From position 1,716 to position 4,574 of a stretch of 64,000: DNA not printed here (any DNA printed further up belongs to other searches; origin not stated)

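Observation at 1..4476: SOS-regulated dnaE2 (ImuC) split by a 1.6-kb insertion bounded by 10/11-bp direct repeats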

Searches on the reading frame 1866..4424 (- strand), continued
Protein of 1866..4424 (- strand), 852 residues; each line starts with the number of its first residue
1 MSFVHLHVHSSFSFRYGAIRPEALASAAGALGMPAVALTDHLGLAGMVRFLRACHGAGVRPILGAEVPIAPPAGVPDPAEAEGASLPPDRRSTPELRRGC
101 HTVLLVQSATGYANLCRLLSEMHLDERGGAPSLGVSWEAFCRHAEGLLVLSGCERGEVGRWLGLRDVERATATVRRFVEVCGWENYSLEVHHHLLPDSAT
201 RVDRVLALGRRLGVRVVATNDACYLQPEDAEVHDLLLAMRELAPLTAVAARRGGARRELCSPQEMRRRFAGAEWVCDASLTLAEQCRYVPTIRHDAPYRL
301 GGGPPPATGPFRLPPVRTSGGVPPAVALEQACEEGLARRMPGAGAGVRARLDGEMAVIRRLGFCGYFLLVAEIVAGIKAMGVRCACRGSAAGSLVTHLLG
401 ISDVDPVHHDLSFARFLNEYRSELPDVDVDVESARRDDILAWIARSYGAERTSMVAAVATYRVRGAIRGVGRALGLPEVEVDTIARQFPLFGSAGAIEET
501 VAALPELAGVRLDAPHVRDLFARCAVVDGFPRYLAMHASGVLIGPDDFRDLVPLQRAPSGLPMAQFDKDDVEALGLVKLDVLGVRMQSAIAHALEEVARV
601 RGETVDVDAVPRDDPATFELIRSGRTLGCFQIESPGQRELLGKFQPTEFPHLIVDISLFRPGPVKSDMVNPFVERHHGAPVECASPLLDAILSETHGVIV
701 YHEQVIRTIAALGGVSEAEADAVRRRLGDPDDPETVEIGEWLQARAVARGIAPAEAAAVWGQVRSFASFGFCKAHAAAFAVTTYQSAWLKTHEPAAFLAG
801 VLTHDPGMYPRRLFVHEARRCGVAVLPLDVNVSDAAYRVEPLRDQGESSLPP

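Call 25: find_homologous_proteins(query=window:1866-4424:-, max_evalue=1e-50)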
Query window:1866-4424:- (852 aa): 5715 proteins with E <= 1e-50 among 8000 candidates; the best 120 are listed.
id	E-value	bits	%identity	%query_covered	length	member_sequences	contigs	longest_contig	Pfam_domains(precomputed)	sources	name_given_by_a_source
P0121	0.0e+0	1922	100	100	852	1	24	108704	PF02811.27,PF17657.7,PF07733.19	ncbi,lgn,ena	-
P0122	0.0e+0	1091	61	98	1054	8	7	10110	PF02811.27,PF17657.7,PF07733.19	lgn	-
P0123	0.0e+0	1065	60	98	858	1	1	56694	PF02811.27,PF17657.7,PF07733.19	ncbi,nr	ncbi:MAG: DNA polymerase III subunit alpha [Acidimicrobiia bacterium]|nr:DNA polymerase III subunit 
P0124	0.0e+0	1042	61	100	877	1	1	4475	PF02811.27,PF17657.7,PF07733.19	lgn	-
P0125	0.0e+0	1032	60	100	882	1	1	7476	PF02811.27,PF17657.7,PF07733.19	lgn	-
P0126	0.0e+0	1031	60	97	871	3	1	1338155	PF02811.27,PF17657.7,PF07733.19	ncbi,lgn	ncbi:MAG: DNA polymerase III subunit alpha [Acidimicrobiia bacterium]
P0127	3.5e-291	987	60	95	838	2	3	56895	PF02811.27,PF17657.7,PF07733.19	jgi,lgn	-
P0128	1.8e-250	852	51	96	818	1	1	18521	PF02811.27,PF17657.7,PF07733.19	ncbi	-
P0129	2.2e-239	815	52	99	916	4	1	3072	PF02811.27,PF14579.13,PF17657.7,PF07733.19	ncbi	ncbi:MAG TPA: DNA polymerase III subunit alpha, partial [Actinomycetota bacterium]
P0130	9.9e-239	813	52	98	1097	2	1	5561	PF02811.27,PF14579.13,PF01336.32,PF17657.7,PF07733.19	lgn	-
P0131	8.0e-238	810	50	98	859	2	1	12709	PF02811.27,PF17657.7,PF07733.19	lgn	-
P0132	8.7e-238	810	52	99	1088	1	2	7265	PF02811.27,PF14579.13,PF01336.32,PF17657.7,PF07733.19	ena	-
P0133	8.3e-237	807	43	99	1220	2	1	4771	PF02811.27,PF14579.13,PF01336.32,PF17657.7,PF07733.19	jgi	jgi:error-prone DNA polymerase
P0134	1.7e-236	806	51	99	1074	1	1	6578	PF02811.27,PF14579.13,PF01336.32,PF17657.7,PF07733.19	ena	-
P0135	1.7e-236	806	51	98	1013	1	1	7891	PF02811.27,PF14579.13,PF01336.32,PF17657.7,PF07733.19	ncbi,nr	ncbi:MAG: DNA polymerase III subunit alpha, partial [Actinomycetota bacterium]|nr:DNA polymerase III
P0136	3.4e-236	805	49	98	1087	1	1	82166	PF02811.27,PF14579.13,PF01336.32,PF17657.7,PF07733.19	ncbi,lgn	-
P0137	9.7e-236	803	50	98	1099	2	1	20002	PF02811.27,PF14579.13,PF01336.32,PF17657.7,PF07733.19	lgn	-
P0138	5.3e-235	801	51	98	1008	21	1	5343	PF02811.27,PF14579.13,PF17657.7,PF07733.19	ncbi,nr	ncbi:MAG: polymerase alpha subunit, partial [Actinobacteria bacterium]|nr:polymerase alpha subunit [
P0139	5.1e-234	797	51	98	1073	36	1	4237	PF02811.27,PF14579.13,PF01336.32,PF17657.7,PF07733.19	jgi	jgi:error-prone DNA polymerase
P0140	5.7e-234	797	50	98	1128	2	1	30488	PF02811.27,PF14579.13,PF01336.32,PF17657.7,PF07733.19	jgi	-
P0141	7.6e-234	797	46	100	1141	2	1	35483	PF02811.27,PF14579.13,PF01336.32,PF17657.7,PF07733.19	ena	-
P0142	1.5e-233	796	49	98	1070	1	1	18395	PF02811.27,PF14579.13,PF01336.32,PF17657.7,PF07733.19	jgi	jgi:error-prone DNA polymerase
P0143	3.0e-233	795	43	99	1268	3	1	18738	PF02811.27,PF14579.13,PF01336.32,PF17657.7,PF07733.19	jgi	jgi:DNA polymerase III alpha subunit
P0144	1.1e-232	793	50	99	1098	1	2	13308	PF02811.27,PF14579.13,PF01336.32,PF17657.7,PF07733.19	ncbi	ncbi:MAG: DNA polymerase III subunit alpha [Actinomycetota bacterium]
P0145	1.6e-232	793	48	98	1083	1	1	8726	PF02811.27,PF14579.13,PF01336.32,PF17657.7,PF07733.19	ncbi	-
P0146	3.5e-232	791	52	99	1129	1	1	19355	PF02811.27,PF14579.13,PF01336.32,PF17657.7,PF07733.19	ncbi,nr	ncbi:MAG TPA: DNA polymerase III subunit alpha [Actinomycetota bacterium]|nr:DNA polymerase III subu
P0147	4.4e-232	791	49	100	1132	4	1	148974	PF02811.27,PF14579.13,PF17657.7,PF07733.19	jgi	jgi:error-prone DNA polymerase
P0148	6.8e-232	790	51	98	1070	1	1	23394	PF02811.27,PF14579.13,PF01336.32,PF17657.7,PF07733.19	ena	-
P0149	1.2e-231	790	49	99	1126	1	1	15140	PF02811.27,PF14579.13,PF01336.32,PF17657.7,PF07733.19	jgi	jgi:error-prone DNA polymerase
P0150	2.0e-231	789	43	99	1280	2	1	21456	PF02811.27,PF14579.13,PF01336.32,PF17657.7,PF07733.19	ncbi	-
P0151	3.1e-231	788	51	98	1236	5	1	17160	PF02811.27,PF14579.13,PF01336.32,PF17657.7,PF07733.19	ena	-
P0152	4.0e-231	788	48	98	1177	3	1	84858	PF02811.27,PF14579.13,PF01336.32,PF17657.7,PF07733.19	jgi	jgi:error-prone DNA polymerase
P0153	5.2e-231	788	51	98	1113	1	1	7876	PF02811.27,PF14579.13,PF01336.32,PF17657.7,PF07733.19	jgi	jgi:error-prone DNA polymerase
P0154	6.2e-231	787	48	86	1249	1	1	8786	PF02811.27,PF14579.13,PF01336.32,PF17657.7,PF07733.19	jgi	jgi:DNA polymerase III alpha subunit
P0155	8.0e-231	787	50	98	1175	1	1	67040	PF02811.27,PF14579.13,PF01336.32,PF17657.7,PF07733.19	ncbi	ncbi:DNA polymerase III subunit alpha [soil metagenome]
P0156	8.5e-231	787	47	86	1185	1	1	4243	PF02811.27,PF14579.13,PF01336.32,PF17657.7,PF07733.19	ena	-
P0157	9.9e-231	787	47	86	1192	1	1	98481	PF02811.27,PF14579.13,PF01336.32,PF17657.7,PF07733.19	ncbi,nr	ncbi:MAG TPA: DNA polymerase III subunit alpha [Actinomycetota bacterium]|nr:DNA polymerase III subu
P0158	1.9e-230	786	50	100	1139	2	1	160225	PF02811.27,PF14579.13,PF01336.32,PF17657.7,PF07733.19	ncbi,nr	ncbi:MAG: DNA-directed DNA polymerase [Actinomycetota bacterium]|nr:MAG: DNA-directed DNA polymerase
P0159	7.1e-230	784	51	98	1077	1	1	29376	PF02811.27,PF14579.13,PF01336.32,PF17657.7,PF07733.19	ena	-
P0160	1.0e-229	783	50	99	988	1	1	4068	PF02811.27,PF14579.13,PF17657.7,PF07733.19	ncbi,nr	ncbi:MAG: DNA polymerase III subunit alpha, partial [Actinomycetota bacterium]|nr:DNA polymerase III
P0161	1.1e-229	783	49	99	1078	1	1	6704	PF02811.27,PF14579.13,PF01336.32,PF17657.7,PF07733.19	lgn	-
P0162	1.1e-229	783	51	98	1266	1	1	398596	PF02811.27,PF14579.13,PF01336.32,PF17657.7,PF07733.19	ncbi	ncbi:MAG: DNA polymerase III subunit alpha [Actinomycetota bacterium]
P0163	1.5e-229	783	48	99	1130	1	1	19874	PF02811.27,PF14579.13,PF01336.32,PF17657.7,PF07733.19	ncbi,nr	ncbi:MAG: DNA polymerase III subunit alpha [Actinomycetota bacterium]|nr:DNA polymerase III subunit 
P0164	1.6e-229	783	51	98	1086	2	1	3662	PF02811.27,PF14579.13,PF01336.32,PF17657.7,PF07733.19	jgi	jgi:error-prone DNA polymerase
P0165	2.1e-229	782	50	99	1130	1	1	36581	PF02811.27,PF14579.13,PF01336.32,PF17657.7,PF07733.19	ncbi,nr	ncbi:MAG: DNA polymerase III subunit alpha [Actinomycetota bacterium]|nr:DNA polymerase III subunit 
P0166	2.8e-229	782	49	99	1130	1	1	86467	PF02811.27,PF14579.13,PF01336.32,PF17657.7,PF07733.19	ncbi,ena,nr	ncbi:MAG TPA: DNA polymerase III subunit alpha [Actinomycetota bacterium]|nr:DNA polymerase III subu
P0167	3.6e-229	781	48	99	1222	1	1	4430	PF02811.27,PF14579.13,PF01336.32,PF17657.7,PF07733.19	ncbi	-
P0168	7.3e-229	780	51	98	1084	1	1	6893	PF02811.27,PF14579.13,PF01336.32,PF17657.7,PF07733.19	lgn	-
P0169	8.9e-229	780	48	99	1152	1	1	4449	PF02811.27,PF14579.13,PF01336.32,PF17657.7,PF07733.19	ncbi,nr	ncbi:MAG TPA: DNA polymerase III subunit alpha [Actinomycetota bacterium]|nr:DNA polymerase III subu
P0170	1.0e-228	780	50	99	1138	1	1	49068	PF02811.27,PF14579.13,PF01336.32,PF17657.7,PF07733.19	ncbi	ncbi:MAG: DNA polymerase III subunit alpha [Actinomycetota bacterium]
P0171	1.3e-228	780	49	99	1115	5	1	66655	PF02811.27,PF14579.13,PF17657.7,PF07733.19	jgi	jgi:error-prone DNA polymerase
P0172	2.3e-228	779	50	99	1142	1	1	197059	PF02811.27,PF14579.13,PF01336.32,PF17657.7,PF07733.19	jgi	jgi:error-prone DNA polymerase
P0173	3.4e-228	778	52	99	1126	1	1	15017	PF02811.27,PF14579.13,PF01336.32,PF17657.7,PF07733.19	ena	-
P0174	1.6e-227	776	47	85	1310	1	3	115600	PF02811.27,PF14579.13,PF01336.32,PF17657.7,PF07733.19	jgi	jgi:DNA-directed DNA polymerase III PolC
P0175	1.9e-227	776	48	98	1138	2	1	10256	PF02811.27,PF14579.13,PF01336.32,PF17657.7,PF07733.19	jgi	jgi:error-prone DNA polymerase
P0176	2.1e-227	776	50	99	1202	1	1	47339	PF02811.27,PF14579.13,PF01336.32,PF17657.7,PF07733.19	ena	-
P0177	2.2e-227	775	47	99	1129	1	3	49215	PF02811.27,PF14579.13,PF01336.32,PF17657.7,PF07733.19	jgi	jgi:error-prone DNA polymerase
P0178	3.3e-227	775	49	99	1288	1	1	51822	PF02811.27,PF14579.13,PF01336.32,PF17657.7,PF07733.19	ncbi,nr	ncbi:MAG TPA: DNA polymerase III subunit alpha [Actinomycetota bacterium]|nr:DNA polymerase III subu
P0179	6.1e-227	774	46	98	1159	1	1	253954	PF02811.27,PF14579.13,PF01336.32,PF17657.7,PF07733.19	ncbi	-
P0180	8.7e-227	774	49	99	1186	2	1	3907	PF02811.27,PF14579.13,PF01336.32,PF17657.7,PF07733.19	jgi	jgi:error-prone DNA polymerase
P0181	8.9e-227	774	49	98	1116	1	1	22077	PF02811.27,PF14579.13,PF01336.32,PF17657.7,PF07733.19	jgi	jgi:error-prone DNA polymerase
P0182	1.1e-226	773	47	99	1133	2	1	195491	PF02811.27,PF14579.13,PF01336.32,PF17657.7,PF07733.19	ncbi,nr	ncbi:MAG: DNA polymerase III subunit alpha [Actinomycetota bacterium]|nr:DNA polymerase III subunit 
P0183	1.2e-226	773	51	99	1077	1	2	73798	PF02811.27,PF14579.13,PF01336.32,PF17657.7,PF07733.19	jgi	jgi:error-prone DNA polymerase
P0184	1.4e-226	773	49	98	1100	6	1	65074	PF02811.27,PF14579.13,PF01336.32,PF17657.7,PF07733.19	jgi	jgi:error-prone DNA polymerase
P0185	2.5e-226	772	50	100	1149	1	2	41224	PF02811.27,PF14579.13,PF01336.32,PF17657.7,PF07733.19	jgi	jgi:error-prone DNA polymerase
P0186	2.8e-226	772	50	99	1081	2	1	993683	PF02811.27,PF14579.13,PF01336.32,PF17657.7,PF07733.19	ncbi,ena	-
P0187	2.9e-226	772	50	98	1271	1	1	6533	PF02811.27,PF14579.13,PF01336.32,PF17657.7,PF07733.19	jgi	jgi:error-prone DNA polymerase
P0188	3.3e-226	772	50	98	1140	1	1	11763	PF02811.27,PF14579.13,PF01336.32,PF17657.7,PF07733.19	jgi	jgi:error-prone DNA polymerase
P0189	3.5e-226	772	50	99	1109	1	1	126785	PF02811.27,PF14579.13,PF01336.32,PF17657.7,PF07733.19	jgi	jgi:error-prone DNA polymerase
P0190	4.2e-226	771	48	100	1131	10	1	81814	PF02811.27,PF14579.13,PF01336.32,PF17657.7,PF07733.19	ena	-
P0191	4.9e-226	771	50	98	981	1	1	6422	PF02811.27,PF14579.13,PF17657.7,PF07733.19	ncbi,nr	ncbi:MAG TPA: DNA polymerase III subunit alpha, partial [Actinomycetota bacterium]|nr:DNA polymerase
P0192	4.9e-226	771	48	99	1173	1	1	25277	PF02811.27,PF14579.13,PF01336.32,PF17657.7,PF07733.19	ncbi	ncbi:MAG: DNA polymerase III subunit alpha [Actinomycetota bacterium]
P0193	6.1e-226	771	48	99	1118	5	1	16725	PF02811.27,PF14579.13,PF01336.32,PF17657.7,PF07733.19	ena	-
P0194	6.2e-226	771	51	99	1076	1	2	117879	PF02811.27,PF14579.13,PF01336.32,PF17657.7,PF07733.19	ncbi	-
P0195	8.8e-226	770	48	99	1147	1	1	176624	PF02811.27,PF14579.13,PF01336.32,PF17657.7,PF07733.19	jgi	-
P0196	1.0e-225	770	49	98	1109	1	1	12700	PF02811.27,PF14579.13,PF01336.32,PF17657.7,PF07733.19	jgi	jgi:error-prone DNA polymerase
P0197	1.1e-225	770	46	86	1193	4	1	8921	PF02811.27,PF14579.13,PF01336.32,PF17657.7,PF07733.19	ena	-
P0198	1.3e-225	770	43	98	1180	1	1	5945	PF02811.27,PF14579.13,PF01336.32,PF17657.7,PF07733.19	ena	-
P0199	1.3e-225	770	48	98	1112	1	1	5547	PF02811.27,PF14579.13,PF01336.32,PF17657.7,PF07733.19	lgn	-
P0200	1.4e-225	770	49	99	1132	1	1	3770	PF02811.27,PF14579.13,PF01336.32,PF17657.7,PF07733.19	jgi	jgi:error-prone DNA polymerase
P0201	1.6e-225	769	50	99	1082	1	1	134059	PF02811.27,PF14579.13,PF01336.32,PF17657.7,PF07733.19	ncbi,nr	ncbi:MAG TPA: DNA polymerase III subunit alpha [Actinomycetota bacterium]|nr:DNA polymerase III subu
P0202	1.8e-225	769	49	99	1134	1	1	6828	PF02811.27,PF14579.13,PF01336.32,PF17657.7,PF07733.19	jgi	-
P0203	2.0e-225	769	50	100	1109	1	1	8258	PF02811.27,PF14579.13,PF01336.32,PF17657.7,PF07733.19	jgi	jgi:error-prone DNA polymerase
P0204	2.1e-225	769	48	98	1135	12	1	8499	PF02811.27,PF14579.13,PF01336.32,PF17657.7,PF07733.19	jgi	jgi:error-prone DNA polymerase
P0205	2.2e-225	769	48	99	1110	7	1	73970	PF02811.27,PF14579.13,PF01336.32,PF17657.7,PF07733.19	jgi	jgi:error-prone DNA polymerase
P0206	3.6e-225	768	50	100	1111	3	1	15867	PF02811.27,PF14579.13,PF01336.32,PF17657.7,PF07733.19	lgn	-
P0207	3.7e-225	768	50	99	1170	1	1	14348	PF02811.27,PF14579.13,PF01336.32,PF17657.7,PF07733.19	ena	-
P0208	3.9e-225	768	48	100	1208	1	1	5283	PF02811.27,PF14579.13,PF01336.32,PF17657.7,PF07733.19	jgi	jgi:error-prone DNA polymerase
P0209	4.9e-225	768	48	99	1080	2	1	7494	PF02811.27,PF14579.13,PF01336.32,PF17657.7,PF07733.19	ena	-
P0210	7.7e-225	767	50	100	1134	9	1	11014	PF02811.27,PF14579.13,PF01336.32,PF17657.7,PF07733.19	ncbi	ncbi:MAG TPA: DNA polymerase III subunit alpha [Actinomycetota bacterium]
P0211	8.1e-225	767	49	98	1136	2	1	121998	PF02811.27,PF14579.13,PF01336.32,PF17657.7,PF07733.19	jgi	jgi:error-prone DNA polymerase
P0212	9.6e-225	767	50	99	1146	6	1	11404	PF02811.27,PF14579.13,PF01336.32,PF17657.7,PF07733.19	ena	-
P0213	1.2e-224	766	46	86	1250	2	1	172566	PF02811.27,PF14579.13,PF01336.32,PF17657.7,PF07733.19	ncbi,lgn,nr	ncbi:MAG: error-prone polymerase [Actinomycetota bacterium]|nr:error-prone polymerase [Actinomycetot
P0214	1.2e-224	766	45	98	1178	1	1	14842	PF02811.27,PF14579.13,PF01336.32,PF17657.7,PF07733.19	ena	-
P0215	1.3e-224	766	49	98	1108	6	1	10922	PF02811.27,PF14579.13,PF01336.32,PF17657.7,PF07733.19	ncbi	-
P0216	1.4e-224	766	47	98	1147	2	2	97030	PF02811.27,PF14579.13,PF01336.32,PF17657.7,PF07733.19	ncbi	ncbi:MAG: DNA polymerase III subunit alpha [Actinomycetota bacterium]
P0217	2.1e-224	766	51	99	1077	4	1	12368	PF02811.27,PF14579.13,PF01336.32,PF17657.7,PF07733.19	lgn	-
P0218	2.9e-224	765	51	98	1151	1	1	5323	PF02811.27,PF14579.13,PF01336.32,PF17657.7,PF07733.19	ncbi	ncbi:MAG: DNA polymerase III subunit alpha [Candidatus Velamenicoccus archaeovorus]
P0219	3.1e-224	765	49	98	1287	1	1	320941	PF02811.27,PF14579.13,PF01336.32,PF17657.7,PF07733.19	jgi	jgi:error-prone DNA polymerase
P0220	3.5e-224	765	50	99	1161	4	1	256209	PF02811.27,PF14579.13,PF01336.32,PF17657.7,PF07733.19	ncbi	-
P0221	4.1e-224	765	47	100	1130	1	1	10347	PF02811.27,PF14579.13,PF01336.32,PF17657.7,PF07733.19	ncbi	ncbi:MAG: DNA polymerase III subunit alpha [Actinomycetota bacterium]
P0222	4.5e-224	765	50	98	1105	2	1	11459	PF02811.27,PF14579.13,PF01336.32,PF17657.7,PF07733.19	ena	-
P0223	4.8e-224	764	50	98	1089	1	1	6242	PF02811.27,PF03934.20,PF14579.13,PF01336.32,PF17657.7,PF07733.19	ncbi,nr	ncbi:MAG: DNA polymerase III subunit alpha [Actinobacteria bacterium]|nr:DNA polymerase III subunit 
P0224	5.4e-224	764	47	99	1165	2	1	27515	PF02811.27,PF14579.13,PF01336.32,PF17657.7,PF07733.19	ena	-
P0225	7.6e-224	764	48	99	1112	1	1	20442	PF02811.27,PF14579.13,PF01336.32,PF17657.7,PF07733.19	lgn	-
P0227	9.2e-224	764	48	98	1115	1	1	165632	PF02811.27,PF14579.13,PF01336.32,PF17657.7,PF07733.19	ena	-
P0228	9.4e-224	763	50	98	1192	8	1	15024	PF02811.27,PF14579.13,PF01336.32,PF17657.7,PF07733.19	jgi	-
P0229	9.7e-224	763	48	99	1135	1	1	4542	PF02811.27,PF14579.13,PF01336.32,PF17657.7,PF07733.19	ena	-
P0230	1.0e-223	763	50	99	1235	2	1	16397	PF02811.27,PF14579.13,PF01336.32,PF17657.7,PF07733.19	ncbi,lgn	-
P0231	1.0e-223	763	49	99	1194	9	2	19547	PF02811.27,PF14579.13,PF01336.32,PF17657.7,PF07733.19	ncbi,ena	-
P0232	1.1e-223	763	49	100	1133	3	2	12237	PF02811.27,PF14579.13,PF01336.32,PF17657.7,PF07733.19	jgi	jgi:error-prone DNA polymerase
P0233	1.2e-223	763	47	98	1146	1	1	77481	PF02811.27,PF14579.13,PF01336.32,PF17657.7,PF07733.19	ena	-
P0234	1.3e-223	763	50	99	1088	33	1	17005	PF02811.27,PF14579.13,PF01336.32,PF17657.7,PF07733.19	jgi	jgi:error-prone DNA polymerase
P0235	1.4e-223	763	47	98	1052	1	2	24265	PF02811.27,PF14579.13,PF01336.32,PF17657.7,PF07733.19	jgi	jgi:error-prone DNA polymerase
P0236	1.5e-223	763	47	98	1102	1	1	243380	PF02811.27,PF14579.13,PF01336.32,PF17657.7,PF07733.19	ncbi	-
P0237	1.8e-223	763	47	86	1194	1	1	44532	PF02811.27,PF14579.13,PF01336.32,PF17657.7,PF07733.19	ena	-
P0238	1.9e-223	762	48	99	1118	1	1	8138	PF02811.27,PF14579.13,PF01336.32,PF17657.7,PF07733.19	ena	-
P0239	2.0e-223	762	49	98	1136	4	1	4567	PF02811.27,PF14579.13,PF01336.32,PF17657.7,PF07733.19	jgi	jgi:error-prone DNA polymerase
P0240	2.1e-223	762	50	98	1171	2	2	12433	PF02811.27,PF14579.13,PF01336.32,PF17657.7,PF07733.19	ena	-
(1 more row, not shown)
